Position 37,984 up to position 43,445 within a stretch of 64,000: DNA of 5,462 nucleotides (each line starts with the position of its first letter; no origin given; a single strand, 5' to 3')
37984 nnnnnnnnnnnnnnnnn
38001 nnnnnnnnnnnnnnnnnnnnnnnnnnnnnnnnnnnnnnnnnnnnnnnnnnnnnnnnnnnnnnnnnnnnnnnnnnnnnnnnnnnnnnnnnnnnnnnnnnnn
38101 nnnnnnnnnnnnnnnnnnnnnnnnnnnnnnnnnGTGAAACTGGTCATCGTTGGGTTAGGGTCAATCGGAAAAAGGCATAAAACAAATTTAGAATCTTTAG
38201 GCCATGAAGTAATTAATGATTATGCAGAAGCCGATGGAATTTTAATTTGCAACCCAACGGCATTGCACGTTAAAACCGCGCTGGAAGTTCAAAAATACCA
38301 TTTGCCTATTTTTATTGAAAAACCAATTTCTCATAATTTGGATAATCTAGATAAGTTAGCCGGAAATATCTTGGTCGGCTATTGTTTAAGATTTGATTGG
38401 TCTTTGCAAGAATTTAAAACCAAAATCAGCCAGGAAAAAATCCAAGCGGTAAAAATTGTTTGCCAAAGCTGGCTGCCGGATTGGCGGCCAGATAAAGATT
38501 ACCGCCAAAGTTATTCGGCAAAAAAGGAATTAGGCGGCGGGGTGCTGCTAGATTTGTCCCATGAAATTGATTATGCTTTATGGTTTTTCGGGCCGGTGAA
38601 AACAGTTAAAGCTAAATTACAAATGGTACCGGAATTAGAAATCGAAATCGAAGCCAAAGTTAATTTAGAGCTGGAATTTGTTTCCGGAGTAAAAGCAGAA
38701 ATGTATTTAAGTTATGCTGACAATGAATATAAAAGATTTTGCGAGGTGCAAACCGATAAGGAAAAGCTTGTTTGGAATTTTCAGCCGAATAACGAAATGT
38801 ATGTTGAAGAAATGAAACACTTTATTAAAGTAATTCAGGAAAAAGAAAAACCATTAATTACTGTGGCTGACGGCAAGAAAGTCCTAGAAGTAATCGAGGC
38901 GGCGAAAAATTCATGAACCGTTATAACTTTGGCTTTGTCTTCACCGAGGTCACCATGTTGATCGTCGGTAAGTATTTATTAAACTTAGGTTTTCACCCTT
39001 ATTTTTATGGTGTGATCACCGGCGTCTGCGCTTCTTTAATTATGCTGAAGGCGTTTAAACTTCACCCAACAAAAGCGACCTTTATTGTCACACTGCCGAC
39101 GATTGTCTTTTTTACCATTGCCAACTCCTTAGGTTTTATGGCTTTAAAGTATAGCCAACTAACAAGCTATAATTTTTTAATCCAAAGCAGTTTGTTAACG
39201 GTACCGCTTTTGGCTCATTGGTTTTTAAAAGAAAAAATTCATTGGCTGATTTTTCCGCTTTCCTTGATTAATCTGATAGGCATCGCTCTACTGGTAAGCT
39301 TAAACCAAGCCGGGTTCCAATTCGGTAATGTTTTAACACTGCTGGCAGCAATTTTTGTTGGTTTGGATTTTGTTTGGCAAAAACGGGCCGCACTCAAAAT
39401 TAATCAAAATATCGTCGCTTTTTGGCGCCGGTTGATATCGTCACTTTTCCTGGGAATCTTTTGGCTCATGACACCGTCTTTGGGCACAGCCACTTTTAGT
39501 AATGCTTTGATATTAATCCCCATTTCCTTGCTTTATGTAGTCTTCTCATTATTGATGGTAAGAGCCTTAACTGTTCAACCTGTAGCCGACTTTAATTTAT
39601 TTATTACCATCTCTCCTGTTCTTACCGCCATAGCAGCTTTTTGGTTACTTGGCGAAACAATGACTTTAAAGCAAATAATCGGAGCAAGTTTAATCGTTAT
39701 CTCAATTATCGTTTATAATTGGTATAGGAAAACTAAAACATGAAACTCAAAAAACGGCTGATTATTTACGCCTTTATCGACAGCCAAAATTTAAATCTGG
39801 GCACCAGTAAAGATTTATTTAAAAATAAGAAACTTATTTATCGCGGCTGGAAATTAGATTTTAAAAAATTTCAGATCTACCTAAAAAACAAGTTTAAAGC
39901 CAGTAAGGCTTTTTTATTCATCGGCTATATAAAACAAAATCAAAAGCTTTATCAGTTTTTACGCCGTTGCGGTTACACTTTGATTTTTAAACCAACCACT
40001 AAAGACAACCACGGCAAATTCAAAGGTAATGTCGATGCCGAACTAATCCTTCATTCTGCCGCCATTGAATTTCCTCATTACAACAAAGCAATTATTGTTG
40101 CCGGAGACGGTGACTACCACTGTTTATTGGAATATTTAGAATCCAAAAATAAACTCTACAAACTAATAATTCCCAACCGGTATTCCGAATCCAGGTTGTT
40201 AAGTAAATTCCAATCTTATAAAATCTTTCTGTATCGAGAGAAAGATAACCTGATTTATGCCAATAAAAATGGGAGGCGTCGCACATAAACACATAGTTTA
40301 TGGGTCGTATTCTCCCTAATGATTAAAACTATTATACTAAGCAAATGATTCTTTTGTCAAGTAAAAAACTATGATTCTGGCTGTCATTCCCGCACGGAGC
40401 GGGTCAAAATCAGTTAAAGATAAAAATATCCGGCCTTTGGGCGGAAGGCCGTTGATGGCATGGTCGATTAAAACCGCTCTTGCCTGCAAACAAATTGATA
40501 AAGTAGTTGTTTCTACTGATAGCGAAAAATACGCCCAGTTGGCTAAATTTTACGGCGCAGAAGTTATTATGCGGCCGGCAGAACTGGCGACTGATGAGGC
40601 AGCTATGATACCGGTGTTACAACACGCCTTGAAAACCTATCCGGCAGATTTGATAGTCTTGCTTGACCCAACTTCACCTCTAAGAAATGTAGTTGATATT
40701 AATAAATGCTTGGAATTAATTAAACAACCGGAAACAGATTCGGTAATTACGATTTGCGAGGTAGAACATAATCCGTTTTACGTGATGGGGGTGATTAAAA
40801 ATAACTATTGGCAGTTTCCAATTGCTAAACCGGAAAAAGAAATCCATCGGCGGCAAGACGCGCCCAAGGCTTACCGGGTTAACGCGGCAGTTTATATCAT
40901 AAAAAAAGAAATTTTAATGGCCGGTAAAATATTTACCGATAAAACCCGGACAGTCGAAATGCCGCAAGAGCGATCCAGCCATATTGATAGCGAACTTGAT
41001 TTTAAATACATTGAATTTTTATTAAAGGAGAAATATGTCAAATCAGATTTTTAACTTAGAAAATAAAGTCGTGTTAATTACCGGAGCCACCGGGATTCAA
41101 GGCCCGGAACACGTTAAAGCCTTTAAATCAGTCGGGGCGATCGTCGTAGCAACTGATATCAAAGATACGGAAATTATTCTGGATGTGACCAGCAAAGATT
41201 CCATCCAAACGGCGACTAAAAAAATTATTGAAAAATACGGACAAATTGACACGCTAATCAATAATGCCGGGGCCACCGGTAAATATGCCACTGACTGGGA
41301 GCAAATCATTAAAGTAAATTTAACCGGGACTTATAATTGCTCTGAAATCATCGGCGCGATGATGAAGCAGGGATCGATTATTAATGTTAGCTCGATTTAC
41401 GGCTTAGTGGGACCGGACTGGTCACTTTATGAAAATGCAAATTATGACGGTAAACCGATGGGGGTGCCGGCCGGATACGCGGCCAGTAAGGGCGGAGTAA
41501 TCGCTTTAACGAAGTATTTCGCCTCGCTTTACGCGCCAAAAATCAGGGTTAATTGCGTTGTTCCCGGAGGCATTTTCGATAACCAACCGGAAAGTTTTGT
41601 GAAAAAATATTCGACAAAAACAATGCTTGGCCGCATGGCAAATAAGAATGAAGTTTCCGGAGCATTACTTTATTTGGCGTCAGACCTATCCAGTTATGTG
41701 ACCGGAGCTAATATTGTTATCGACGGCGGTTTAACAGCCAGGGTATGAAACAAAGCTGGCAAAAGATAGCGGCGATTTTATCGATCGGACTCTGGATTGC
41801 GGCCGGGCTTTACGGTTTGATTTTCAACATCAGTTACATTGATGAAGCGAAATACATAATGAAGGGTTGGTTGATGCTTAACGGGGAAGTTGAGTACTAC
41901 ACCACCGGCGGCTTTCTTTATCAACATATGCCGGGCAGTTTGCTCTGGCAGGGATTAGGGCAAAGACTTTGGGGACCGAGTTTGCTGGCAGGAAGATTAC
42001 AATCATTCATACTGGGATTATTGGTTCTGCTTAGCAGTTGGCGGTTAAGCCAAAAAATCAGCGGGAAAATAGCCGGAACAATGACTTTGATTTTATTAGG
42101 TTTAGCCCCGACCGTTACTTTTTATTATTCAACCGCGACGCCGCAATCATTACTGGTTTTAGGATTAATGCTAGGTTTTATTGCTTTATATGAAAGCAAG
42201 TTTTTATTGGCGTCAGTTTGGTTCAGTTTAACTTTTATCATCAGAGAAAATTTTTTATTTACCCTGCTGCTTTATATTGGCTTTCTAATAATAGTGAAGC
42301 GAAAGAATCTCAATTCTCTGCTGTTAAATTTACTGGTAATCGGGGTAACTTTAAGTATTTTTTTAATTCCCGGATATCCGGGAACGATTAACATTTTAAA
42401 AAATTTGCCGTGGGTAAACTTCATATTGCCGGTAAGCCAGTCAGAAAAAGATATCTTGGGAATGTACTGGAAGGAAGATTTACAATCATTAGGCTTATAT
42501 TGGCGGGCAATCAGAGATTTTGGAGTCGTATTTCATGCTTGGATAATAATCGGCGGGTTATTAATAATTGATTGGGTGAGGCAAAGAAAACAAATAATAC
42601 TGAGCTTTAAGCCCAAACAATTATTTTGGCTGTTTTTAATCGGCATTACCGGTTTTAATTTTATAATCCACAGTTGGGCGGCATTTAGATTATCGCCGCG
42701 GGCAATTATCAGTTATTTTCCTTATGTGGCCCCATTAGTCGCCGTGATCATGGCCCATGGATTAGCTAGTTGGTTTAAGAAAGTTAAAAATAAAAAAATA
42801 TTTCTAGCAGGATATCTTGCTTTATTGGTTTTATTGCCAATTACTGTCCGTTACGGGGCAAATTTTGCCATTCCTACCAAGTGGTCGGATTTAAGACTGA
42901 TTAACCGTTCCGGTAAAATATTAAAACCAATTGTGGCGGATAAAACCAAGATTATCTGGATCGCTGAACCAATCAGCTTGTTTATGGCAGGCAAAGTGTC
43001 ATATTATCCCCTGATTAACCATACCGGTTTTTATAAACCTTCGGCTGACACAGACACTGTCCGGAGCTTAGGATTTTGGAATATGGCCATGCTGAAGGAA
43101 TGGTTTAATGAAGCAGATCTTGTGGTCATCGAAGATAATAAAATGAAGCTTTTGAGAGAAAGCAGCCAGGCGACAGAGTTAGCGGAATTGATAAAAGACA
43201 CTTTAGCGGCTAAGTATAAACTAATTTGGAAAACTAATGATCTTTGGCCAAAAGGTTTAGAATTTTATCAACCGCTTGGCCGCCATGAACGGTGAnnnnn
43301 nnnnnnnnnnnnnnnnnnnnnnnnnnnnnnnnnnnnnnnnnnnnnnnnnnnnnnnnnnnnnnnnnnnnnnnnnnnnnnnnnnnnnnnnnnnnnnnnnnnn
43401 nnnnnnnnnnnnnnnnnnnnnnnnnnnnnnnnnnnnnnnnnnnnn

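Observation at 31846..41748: Complete legionaminic-acid-type CMP-nonulosonic acid pathway with extra tailoring genes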

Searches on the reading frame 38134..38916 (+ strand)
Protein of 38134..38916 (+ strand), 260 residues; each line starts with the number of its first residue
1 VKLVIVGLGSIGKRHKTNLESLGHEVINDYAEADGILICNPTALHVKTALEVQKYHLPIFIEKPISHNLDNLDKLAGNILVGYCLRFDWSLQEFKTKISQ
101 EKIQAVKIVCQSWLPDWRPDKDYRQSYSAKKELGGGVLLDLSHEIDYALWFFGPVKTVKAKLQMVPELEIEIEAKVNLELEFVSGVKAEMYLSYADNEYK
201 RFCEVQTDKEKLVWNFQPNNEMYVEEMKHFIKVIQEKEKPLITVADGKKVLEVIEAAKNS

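Call 3: search_protein_families(library=pfam, proteins=[window:38134-38916:+])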
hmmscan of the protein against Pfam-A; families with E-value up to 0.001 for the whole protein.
window:38134-38916:+ (260 aa): 3 families
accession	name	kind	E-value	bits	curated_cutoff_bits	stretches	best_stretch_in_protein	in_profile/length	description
PF22725.1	GFO_IDH_MocA_C3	-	8.9e-14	52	27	1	98-210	8-121/124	GFO/IDH/MocA C-terminal domain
PF02894.22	GFO_IDH_MocA_C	-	2.3e-10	41.1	22.9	1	95-187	1-96/218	Oxidoreductase family, C-terminal alpha/beta domain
PF01408.29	GFO_IDH_MocA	-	1.4e-07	32.7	24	1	25-75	56-105/120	Oxidoreductase family, NAD-binding Rossmann fold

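Call 5: search_protein_families(library=ncbifam, proteins=[window:38134-38916:+], max_evalue=0.00001)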
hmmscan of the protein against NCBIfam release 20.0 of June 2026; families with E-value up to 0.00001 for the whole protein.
window:38134-38916:+ (260 aa): 3 families
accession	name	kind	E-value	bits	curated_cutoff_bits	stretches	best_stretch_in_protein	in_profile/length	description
TIGR04380.1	myo_inos_iolG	equivalog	2e-23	82.8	355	1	27-169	60-203/330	inositol 2-dehydrogenase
NF040723.1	UDP-GlcNAcDh_Arch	equivalog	1.3e-11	44.5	450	1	31-109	59-144/302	UDP-N-acetylglucosamine 3-dehydrogenase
NF052479.1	LevoglcsnDh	equivalog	1.2e-06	27.5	650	0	24-163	66-213/386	levoglucosan dehydrogenase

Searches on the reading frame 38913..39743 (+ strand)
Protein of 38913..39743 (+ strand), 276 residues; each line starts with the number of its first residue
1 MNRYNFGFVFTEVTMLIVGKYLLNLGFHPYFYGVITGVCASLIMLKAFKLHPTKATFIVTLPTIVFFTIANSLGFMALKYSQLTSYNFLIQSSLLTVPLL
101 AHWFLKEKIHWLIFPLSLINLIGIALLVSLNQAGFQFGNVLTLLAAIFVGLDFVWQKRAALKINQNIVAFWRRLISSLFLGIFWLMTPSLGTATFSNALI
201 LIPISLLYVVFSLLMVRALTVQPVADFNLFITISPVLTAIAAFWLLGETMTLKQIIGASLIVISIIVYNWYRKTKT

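Call 3: search_protein_families(library=pfam, proteins=[window:38913-39743:+])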
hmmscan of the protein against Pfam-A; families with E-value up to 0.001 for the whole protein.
window:38913-39743:+ (276 aa): 1 family
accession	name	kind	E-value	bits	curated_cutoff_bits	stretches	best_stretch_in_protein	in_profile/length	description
PF00892.27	EamA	-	1e-22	81.3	28.2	2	137-269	2-134/135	EamA-like transporter family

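Call 5: search_protein_families(library=ncbifam, proteins=[window:38913-39743:+], max_evalue=0.00001)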
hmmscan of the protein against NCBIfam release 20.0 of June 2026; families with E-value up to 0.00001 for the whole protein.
window:38913-39743:+ (276 aa): 0 families

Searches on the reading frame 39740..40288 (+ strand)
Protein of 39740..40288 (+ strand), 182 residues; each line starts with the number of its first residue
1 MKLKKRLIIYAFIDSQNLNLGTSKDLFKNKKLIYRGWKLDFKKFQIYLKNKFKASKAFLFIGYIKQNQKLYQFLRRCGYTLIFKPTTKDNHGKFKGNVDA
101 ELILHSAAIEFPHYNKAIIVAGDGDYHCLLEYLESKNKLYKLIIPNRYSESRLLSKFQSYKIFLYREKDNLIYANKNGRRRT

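Call 3: search_protein_families(library=pfam, proteins=[window:39740-40288:+])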
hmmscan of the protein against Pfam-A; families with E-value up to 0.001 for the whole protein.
window:39740-40288:+ (182 aa): 1 family
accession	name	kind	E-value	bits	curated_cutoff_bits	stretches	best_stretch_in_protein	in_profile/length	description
PF01936.24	NYN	-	9.9e-11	42.8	24.2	1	12-148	5-129/145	NYN domain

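Call 5: search_protein_families(library=ncbifam, proteins=[window:39740-40288:+], max_evalue=0.00001)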
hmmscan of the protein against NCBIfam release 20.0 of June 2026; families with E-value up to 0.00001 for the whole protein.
window:39740-40288:+ (182 aa): 0 families

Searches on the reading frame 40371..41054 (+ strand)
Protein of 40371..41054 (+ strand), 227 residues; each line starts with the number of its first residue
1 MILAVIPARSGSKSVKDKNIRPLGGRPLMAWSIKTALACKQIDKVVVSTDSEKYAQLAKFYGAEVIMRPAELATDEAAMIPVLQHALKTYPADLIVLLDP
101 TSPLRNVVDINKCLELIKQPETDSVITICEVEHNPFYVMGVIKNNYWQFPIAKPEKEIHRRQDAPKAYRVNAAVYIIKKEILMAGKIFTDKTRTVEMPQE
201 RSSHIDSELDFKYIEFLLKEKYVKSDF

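Call 4: search_protein_families(library=pfam, proteins=[window:40371-41054:+])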
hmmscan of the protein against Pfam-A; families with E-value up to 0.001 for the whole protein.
window:40371-41054:+ (227 aa): 2 families
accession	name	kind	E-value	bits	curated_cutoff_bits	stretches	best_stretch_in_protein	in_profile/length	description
PF02348.25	CTP_transf_3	-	5.1e-28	98.8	22.6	1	4-146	2-121/217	Cytidylyltransferase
PF12804.13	NTP_transf_3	-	1.8e-05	25.4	27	1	16-126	14-120/160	MobA-like NTP transferase domain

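Call 6: search_protein_families(library=ncbifam, proteins=[window:40371-41054:+], max_evalue=0.00001)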
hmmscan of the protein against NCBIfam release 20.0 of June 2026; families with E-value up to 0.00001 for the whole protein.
window:40371-41054:+ (227 aa): 7 families
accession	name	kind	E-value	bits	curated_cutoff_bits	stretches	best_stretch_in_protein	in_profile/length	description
TIGR03584.1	PseF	equivalog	7.4e-42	143.5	205.7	1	3-218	1-220/222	pseudaminic acid cytidylyltransferase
NF003952.0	PRK05450.1-5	subfamily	5.1e-15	55.3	193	1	2-129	3-128/250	3-deoxy-manno-octulosonate cytidylyltransferase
NF003950.0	PRK05450.1-3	subfamily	1.2e-13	51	234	1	3-128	4-128/248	3-deoxy-manno-octulosonate cytidylyltransferase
NF009905.0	PRK13368.1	subfamily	2.2e-11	43.5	255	1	2-130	3-127/243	3-deoxy-manno-octulosonate cytidylyltransferase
NF003948.0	PRK05450.1-1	equivalog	1.2e-09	37.7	281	1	3-133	7-136/248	3-deoxy-manno-octulosonate cytidylyltransferase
TIGR00466.1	kdsB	equivalog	2.5e-07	30.4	155.2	1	4-74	5-74/241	3-deoxy-manno-octulosonate cytidylyltransferase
NF010938.0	PRK14358.1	equivalog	5e-06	25.3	500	1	12-130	21-135/481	bifunctional N-acetylglucosamine-1-phosphate uridyltransferase/glucosamine-1-phosphate acetyltransferase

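Call 17: search_solved_structures(query=window:40371-41054:+, max_evalue=0.001)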
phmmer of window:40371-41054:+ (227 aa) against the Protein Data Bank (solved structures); distinct sequences matched with E-value up to 0.001: 15.
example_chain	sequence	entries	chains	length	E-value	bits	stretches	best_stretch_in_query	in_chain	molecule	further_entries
1eyr_A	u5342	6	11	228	8.2e-35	123.4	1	3-221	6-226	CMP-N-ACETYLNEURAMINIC ACID SYNTHETASE | N-acylneuraminate cytidylyltransferase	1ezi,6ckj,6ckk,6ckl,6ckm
6ifd_A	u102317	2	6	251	1.5e-32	116.1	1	3-223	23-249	CMP-N-acetylneuraminate Synthetase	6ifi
9t4z_A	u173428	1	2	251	1.2e-21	80.4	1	2-215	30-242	PpNeuA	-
9ftb_A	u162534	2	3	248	7.4e-21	77.8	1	2-215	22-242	NeuA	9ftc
1qwj_A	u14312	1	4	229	3.4e-20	75.7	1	3-215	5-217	cytidine monophospho-N-acetylneuraminic acid synthetase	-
2y6p_A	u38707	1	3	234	4.5e-07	32.8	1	4-129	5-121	3-DEOXY-MANNO-OCTULOSONATE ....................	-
3oam_A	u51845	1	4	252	2.4e-06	30.4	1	4-97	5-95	3-deoxy-manno-octulosonate cytidylyltransferase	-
1gq9_A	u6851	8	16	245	2e-05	27.4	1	4-131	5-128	3-DEOXY-MANNO-OCTULOSONATE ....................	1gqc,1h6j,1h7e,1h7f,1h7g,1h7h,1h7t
3duv_A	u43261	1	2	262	2.1e-05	27.3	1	4-83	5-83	3-deoxy-manno-octulosonate cytidylyltransferase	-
1vh3_A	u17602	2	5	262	2.2e-05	27.3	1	4-83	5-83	3-deoxy-manno-octulosonate cytidylyltransferase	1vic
4fcu_A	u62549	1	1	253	5e-05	26.1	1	4-133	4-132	3-deoxy-manno-octulosonate cytidylyltransferase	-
3pol_A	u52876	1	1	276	6.1e-05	25.8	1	4-133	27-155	3-deoxy-manno-octulosonate cytidylyltransferase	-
3jtj_A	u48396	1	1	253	9.9e-05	25.1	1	3-108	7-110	3-deoxy-manno-octulosonate cytidylyltransferase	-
3tqd_A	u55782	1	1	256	0.0002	24.1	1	4-129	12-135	3-deoxy-manno-octulosonate cytidylyltransferase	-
8ees_A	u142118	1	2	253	0.00098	21.9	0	4-84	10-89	3-deoxy-manno-octulosonate cytidylyltransferase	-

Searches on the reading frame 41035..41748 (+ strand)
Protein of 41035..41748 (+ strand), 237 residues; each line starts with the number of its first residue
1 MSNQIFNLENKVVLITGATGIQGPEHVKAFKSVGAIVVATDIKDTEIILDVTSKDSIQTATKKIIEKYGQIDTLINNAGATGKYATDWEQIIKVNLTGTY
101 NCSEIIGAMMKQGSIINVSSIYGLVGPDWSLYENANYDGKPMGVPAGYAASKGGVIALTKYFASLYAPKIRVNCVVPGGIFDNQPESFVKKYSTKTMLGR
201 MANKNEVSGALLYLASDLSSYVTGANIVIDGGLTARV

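Call 4: search_protein_families(library=pfam, proteins=[window:41035-41748:+])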
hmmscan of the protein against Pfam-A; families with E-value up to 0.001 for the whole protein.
window:41035-41748:+ (237 aa): 3 families
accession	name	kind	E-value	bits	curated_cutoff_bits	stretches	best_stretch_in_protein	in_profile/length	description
PF13561.12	adh_short_C2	-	7.2e-38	130.9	27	1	43-234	44-236/236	Enoyl-(Acyl carrier protein) reductase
PF00106.31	adh_short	-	8.9e-28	97.5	26.6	1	11-180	1-182/195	short chain dehydrogenase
PF01370.27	Epimerase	-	1.5e-08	34.8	20.9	1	13-175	1-167/240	NAD dependent epimerase/dehydratase family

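Call 6: search_protein_families(library=ncbifam, proteins=[window:41035-41748:+], max_evalue=0.00001)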
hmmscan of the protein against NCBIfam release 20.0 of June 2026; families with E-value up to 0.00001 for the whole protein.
window:41035-41748:+ (237 aa): 180 families (the best 25 are shown)
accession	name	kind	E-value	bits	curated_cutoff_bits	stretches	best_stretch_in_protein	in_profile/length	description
NF006619.0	PRK09186.1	equivalog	4.5e-45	154.2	255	1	8-233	2-254/256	oxidoreductase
NF052558.1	MBtsdlDhBudC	equivalog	2.3e-36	125.6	270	1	9-236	2-244/250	meso-2,3-butanediol dehydrogenase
TIGR01830.1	3oxo_ACP_reduc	equivalog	1.8e-35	122.7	297.75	1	29-233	35-238/239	3-oxoacyl-[acyl-carrier-protein] reductase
NF006070.0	PRK08213.1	subfamily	1.4e-34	119.8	279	1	23-235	25-258/259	gluconate 5-dehydrogenase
NF005559.1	PRK07231.1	subfamily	1.5e-34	119.6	215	1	49-234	59-248/249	glucose 1-dehydrogenase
NF053702.1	TrHdxCHCADhChcB1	equivalog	4.7e-34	117.9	400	1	8-235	2-242/250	trans-4-hydroxycyclohexanecarboxylate dehydrogenase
TIGR03971.1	SDR_subfam_1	subfamily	1.8e-33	116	300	1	49-235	71-270/271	mycofactocin-coupled SDR family oxidoreductase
NF004198.0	PRK05653.1-3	equivalog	3.9e-33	114.9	296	1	10-233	7-246/248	3-oxoacyl-ACP reductase FabG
NF004791.0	PRK06138.1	equivalog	4.2e-33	114.7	312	1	7-235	2-251/252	SDR family oxidoreductase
NF005007.0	PRK06398.1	equivalog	5.6e-32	110.9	341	1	7-237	4-249/259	aldose dehydrogenase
NF005893.0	PRK07856.1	equivalog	7.6e-32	110.6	255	1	5-232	4-240/255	SDR family oxidoreductase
NF004818.0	PRK06172.1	equivalog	8.4e-32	110.5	336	1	48-235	62-252/253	SDR family oxidoreductase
NF009466.0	PRK12826.1-2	subfamily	1.7e-31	109.6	222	1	38-234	49-245/248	3-oxoacyl-ACP reductase FabG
NF050062.1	FlagModPtmA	equivalog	2.8e-31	109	350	1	9-233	3-254/256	flagellin modification protein PtmA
NF005681.0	PRK07478.1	subfamily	6.1e-30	104.4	267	1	49-234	62-250/254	SDR family oxidoreductase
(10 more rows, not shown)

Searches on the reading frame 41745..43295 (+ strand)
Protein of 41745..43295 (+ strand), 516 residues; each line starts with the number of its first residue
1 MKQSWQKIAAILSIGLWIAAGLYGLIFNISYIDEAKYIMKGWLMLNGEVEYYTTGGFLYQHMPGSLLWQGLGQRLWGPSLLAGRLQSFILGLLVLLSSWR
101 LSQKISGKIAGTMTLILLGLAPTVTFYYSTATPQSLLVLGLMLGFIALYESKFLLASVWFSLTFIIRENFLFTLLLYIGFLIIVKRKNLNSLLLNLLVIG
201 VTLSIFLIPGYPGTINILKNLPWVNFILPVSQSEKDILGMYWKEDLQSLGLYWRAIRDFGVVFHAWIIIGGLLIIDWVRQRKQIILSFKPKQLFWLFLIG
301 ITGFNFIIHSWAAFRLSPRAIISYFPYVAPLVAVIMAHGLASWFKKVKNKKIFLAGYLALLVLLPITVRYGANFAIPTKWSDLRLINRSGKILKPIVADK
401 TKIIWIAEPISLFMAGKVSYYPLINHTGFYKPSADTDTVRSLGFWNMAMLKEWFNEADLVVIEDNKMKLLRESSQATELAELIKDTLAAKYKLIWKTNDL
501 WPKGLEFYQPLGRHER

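Call 4: search_protein_families(library=pfam, proteins=[window:41745-43295:+])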
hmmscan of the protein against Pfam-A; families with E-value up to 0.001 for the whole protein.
window:41745-43295:+ (516 aa): 1 family
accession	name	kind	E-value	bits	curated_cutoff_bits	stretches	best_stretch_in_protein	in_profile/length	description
PF13231.12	PMT_2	-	0.00021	22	26.1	1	63-206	4-154/160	Dolichyl-phosphate-mannose-protein mannosyltransferase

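Call 6: search_protein_families(library=ncbifam, proteins=[window:41745-43295:+], max_evalue=0.00001)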
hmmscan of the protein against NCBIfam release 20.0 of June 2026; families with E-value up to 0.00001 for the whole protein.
window:41745-43295:+ (516 aa): 0 families
